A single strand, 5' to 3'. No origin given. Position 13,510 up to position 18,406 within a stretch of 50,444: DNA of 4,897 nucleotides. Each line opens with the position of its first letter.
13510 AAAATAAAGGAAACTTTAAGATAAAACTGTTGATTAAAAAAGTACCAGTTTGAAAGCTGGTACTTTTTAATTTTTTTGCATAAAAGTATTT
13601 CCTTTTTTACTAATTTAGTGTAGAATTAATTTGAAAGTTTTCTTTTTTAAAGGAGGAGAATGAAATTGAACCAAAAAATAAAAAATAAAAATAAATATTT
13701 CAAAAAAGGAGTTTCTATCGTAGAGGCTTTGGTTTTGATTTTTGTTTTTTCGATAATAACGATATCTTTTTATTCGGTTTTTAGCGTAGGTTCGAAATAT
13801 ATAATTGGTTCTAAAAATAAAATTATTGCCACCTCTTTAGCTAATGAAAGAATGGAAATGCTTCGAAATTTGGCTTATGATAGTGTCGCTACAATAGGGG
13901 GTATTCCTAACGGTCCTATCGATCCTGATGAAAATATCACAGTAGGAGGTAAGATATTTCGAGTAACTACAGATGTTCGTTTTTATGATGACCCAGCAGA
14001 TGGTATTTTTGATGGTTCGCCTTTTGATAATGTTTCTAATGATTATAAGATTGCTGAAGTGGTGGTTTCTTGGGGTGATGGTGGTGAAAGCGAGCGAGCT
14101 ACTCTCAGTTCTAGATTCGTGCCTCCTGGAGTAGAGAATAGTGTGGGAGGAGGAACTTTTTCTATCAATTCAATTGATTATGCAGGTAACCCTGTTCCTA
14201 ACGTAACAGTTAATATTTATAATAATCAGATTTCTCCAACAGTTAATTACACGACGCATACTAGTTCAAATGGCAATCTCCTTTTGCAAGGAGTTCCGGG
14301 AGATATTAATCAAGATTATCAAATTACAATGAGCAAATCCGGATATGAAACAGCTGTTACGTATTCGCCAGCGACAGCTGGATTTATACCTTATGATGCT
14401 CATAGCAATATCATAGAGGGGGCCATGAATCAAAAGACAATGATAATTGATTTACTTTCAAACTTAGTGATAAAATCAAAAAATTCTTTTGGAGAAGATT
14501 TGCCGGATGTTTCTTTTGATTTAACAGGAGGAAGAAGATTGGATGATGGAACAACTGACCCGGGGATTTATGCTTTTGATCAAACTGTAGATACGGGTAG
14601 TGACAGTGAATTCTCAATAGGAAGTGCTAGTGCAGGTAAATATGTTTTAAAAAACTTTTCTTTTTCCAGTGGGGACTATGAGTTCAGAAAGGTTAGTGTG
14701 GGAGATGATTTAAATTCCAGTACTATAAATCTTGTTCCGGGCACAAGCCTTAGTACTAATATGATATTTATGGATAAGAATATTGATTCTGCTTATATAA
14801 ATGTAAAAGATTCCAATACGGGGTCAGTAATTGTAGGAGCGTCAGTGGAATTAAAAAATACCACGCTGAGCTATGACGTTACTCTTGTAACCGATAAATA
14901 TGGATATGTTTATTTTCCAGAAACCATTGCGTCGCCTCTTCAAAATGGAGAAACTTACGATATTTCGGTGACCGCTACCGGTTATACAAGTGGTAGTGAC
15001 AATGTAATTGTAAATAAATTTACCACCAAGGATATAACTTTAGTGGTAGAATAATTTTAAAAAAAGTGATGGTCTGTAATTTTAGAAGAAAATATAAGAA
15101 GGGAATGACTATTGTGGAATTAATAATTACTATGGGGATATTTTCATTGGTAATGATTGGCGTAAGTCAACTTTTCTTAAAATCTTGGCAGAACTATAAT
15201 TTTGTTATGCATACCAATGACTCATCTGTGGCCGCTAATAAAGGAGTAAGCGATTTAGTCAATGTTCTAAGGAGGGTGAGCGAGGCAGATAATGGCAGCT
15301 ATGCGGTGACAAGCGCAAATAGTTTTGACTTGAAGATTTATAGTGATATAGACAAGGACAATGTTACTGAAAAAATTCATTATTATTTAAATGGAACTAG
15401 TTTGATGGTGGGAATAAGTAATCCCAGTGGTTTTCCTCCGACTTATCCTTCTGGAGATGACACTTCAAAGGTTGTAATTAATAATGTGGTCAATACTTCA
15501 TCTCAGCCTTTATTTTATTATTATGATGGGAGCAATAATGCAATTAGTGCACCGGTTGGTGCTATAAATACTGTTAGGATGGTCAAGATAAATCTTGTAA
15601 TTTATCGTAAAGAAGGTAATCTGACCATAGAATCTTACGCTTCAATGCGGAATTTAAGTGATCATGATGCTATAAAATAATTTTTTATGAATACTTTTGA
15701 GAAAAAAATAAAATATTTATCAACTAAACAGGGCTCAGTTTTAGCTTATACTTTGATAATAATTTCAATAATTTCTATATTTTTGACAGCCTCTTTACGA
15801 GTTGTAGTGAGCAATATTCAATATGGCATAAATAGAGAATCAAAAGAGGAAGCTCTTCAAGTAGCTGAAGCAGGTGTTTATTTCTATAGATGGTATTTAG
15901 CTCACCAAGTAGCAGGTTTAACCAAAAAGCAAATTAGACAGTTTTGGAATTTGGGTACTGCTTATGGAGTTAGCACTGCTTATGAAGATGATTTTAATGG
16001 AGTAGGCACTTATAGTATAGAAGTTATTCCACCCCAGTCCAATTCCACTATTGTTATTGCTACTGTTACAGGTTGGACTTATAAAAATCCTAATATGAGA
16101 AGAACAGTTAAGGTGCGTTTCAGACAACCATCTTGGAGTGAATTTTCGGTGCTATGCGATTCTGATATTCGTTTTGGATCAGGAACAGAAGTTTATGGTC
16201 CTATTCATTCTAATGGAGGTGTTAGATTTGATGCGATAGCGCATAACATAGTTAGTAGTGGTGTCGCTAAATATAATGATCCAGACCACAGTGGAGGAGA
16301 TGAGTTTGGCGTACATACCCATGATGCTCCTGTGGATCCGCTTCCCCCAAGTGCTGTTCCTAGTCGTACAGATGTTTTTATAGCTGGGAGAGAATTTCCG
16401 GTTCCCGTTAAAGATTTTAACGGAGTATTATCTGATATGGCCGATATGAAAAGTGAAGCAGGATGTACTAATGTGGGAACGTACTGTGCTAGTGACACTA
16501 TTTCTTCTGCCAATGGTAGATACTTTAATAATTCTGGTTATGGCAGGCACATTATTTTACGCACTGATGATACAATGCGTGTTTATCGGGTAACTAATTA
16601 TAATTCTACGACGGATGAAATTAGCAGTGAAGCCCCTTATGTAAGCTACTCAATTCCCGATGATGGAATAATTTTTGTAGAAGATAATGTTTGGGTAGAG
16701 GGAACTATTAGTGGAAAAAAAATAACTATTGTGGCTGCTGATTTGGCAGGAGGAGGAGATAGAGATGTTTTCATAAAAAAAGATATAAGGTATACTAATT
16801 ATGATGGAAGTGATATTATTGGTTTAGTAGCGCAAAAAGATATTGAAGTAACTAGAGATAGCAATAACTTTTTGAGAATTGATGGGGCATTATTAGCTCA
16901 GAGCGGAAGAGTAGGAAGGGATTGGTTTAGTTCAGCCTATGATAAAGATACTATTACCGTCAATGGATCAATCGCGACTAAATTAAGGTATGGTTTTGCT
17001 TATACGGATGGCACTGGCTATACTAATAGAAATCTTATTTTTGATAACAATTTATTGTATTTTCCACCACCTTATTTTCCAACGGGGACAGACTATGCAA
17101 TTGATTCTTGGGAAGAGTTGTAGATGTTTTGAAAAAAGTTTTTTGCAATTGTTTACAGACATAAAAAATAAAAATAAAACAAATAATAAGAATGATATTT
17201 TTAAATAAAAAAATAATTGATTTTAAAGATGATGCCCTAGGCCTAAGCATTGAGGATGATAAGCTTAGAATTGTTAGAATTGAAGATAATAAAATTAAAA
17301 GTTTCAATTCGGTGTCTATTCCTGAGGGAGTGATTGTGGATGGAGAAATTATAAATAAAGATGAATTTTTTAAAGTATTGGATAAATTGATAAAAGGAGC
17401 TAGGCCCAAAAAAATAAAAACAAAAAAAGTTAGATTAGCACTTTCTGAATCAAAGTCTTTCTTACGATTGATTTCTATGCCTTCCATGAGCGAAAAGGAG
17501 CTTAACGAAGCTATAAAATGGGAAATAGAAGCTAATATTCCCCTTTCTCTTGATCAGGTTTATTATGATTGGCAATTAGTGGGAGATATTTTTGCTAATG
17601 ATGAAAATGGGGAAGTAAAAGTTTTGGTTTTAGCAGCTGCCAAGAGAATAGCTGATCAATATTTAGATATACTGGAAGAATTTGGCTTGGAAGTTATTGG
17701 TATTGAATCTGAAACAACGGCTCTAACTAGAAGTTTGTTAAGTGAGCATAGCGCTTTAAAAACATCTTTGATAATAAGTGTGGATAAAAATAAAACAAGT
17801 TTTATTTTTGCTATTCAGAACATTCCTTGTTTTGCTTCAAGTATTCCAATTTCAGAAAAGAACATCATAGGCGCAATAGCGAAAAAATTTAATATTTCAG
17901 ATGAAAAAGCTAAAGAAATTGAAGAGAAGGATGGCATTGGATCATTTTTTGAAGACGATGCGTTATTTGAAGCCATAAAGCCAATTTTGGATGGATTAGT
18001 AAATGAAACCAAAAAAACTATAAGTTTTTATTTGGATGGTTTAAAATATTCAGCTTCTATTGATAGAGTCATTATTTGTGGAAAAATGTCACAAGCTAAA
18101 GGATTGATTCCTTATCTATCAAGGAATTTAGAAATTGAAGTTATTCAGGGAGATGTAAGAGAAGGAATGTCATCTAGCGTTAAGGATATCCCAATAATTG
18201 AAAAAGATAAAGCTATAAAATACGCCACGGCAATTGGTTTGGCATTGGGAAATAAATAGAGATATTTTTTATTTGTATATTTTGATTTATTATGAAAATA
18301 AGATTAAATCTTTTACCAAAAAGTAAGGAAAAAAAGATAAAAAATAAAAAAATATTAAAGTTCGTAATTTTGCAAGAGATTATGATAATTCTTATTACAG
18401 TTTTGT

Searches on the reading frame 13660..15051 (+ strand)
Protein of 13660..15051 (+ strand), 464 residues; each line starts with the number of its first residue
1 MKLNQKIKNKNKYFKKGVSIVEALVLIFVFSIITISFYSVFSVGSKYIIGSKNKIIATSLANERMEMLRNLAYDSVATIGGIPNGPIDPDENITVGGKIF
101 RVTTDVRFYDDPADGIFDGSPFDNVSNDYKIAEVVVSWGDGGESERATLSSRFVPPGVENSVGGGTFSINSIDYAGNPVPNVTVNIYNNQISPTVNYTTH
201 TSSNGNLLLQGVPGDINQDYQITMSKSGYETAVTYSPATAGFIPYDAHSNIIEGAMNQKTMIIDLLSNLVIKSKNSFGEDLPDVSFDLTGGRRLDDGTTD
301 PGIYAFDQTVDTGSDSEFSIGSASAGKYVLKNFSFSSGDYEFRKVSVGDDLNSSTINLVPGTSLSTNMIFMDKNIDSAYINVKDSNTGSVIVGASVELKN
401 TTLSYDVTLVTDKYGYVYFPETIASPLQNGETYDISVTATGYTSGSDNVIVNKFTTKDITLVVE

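Call 77: search_protein_families(library=pfam, proteins=[window:13660-15051:+], max_evalue=0.0001)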
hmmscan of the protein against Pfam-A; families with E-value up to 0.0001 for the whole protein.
window:13660-15051:+ (464 aa): 2 families
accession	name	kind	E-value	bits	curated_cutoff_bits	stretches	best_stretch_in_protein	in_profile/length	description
PF13620.12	CarboxypepD_reg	-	2.8e-12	47.3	32.3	2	173-233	8-63/82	Carboxypeptidase regulatory-like domain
PF17802.7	SpaA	-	5.3e-06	26.9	23.1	0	271-333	6-59/91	Prealbumin-like fold domain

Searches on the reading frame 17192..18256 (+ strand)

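Call 77: search_protein_families(library=pfam, proteins=[window:17192-18256:+], max_evalue=0.0001)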
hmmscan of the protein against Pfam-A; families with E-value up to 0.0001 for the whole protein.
window:17192-18256:+ (355 aa): 1 family
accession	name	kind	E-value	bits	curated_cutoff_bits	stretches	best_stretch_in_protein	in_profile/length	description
PF11104.14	PilM_2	-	1.2e-31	110.4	27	1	33-352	21-337/340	Type IV pilus assembly protein PilM;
